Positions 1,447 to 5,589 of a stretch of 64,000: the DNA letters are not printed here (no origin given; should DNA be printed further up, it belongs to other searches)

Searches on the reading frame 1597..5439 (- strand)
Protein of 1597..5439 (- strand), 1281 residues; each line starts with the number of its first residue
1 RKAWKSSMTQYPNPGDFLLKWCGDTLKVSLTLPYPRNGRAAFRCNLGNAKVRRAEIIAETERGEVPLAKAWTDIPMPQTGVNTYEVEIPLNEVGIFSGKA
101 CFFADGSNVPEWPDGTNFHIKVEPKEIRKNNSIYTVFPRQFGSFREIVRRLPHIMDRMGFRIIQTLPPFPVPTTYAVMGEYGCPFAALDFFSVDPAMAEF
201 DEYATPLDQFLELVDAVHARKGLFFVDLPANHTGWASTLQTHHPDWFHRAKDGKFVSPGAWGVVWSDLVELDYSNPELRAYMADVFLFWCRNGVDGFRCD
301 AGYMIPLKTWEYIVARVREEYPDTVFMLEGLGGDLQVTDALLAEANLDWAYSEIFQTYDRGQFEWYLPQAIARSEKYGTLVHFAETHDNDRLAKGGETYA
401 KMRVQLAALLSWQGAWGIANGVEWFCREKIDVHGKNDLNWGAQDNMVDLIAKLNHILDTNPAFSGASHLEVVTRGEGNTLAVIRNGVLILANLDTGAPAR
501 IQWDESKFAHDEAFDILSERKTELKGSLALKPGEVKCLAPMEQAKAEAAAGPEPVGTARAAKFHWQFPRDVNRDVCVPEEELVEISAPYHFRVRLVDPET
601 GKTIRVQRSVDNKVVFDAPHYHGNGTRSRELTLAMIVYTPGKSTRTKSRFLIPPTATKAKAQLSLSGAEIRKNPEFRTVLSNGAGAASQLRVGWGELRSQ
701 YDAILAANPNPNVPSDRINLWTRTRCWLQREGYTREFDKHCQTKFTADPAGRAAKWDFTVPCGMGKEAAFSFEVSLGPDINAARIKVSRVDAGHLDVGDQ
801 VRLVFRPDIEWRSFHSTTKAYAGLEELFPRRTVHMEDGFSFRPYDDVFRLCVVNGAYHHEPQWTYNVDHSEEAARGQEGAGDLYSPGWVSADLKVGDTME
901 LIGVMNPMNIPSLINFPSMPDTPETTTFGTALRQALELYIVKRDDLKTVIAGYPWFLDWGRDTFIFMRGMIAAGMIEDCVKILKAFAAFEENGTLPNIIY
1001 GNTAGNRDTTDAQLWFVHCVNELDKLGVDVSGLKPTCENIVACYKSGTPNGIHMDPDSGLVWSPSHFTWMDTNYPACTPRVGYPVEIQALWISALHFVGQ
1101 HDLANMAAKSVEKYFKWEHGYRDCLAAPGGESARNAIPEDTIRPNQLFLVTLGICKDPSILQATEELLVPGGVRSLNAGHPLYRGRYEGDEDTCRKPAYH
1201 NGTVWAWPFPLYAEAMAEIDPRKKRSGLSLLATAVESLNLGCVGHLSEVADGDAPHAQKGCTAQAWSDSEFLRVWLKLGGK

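Call 93: search_protein_families(library=pfam, proteins=[window:1597-5439:-], max_evalue=0.00001)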
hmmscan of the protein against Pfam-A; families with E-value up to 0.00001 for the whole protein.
window:1597-5439:- (1281 aa): 3 families
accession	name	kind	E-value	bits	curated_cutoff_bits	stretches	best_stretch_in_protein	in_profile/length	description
PF06202.20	GDE_C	-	8e-64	216.3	21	1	941-1273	8-367/367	Amylo-alpha-1,6-glucosidase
PF12439.13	GDE_N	-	2.7e-18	66.7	27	1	680-898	5-217/219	Glycogen debranching enzyme N terminal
PF00128.31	Alpha-amylase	-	7e-09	35.9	22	1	141-305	15-193/446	Alpha amylase, catalytic domain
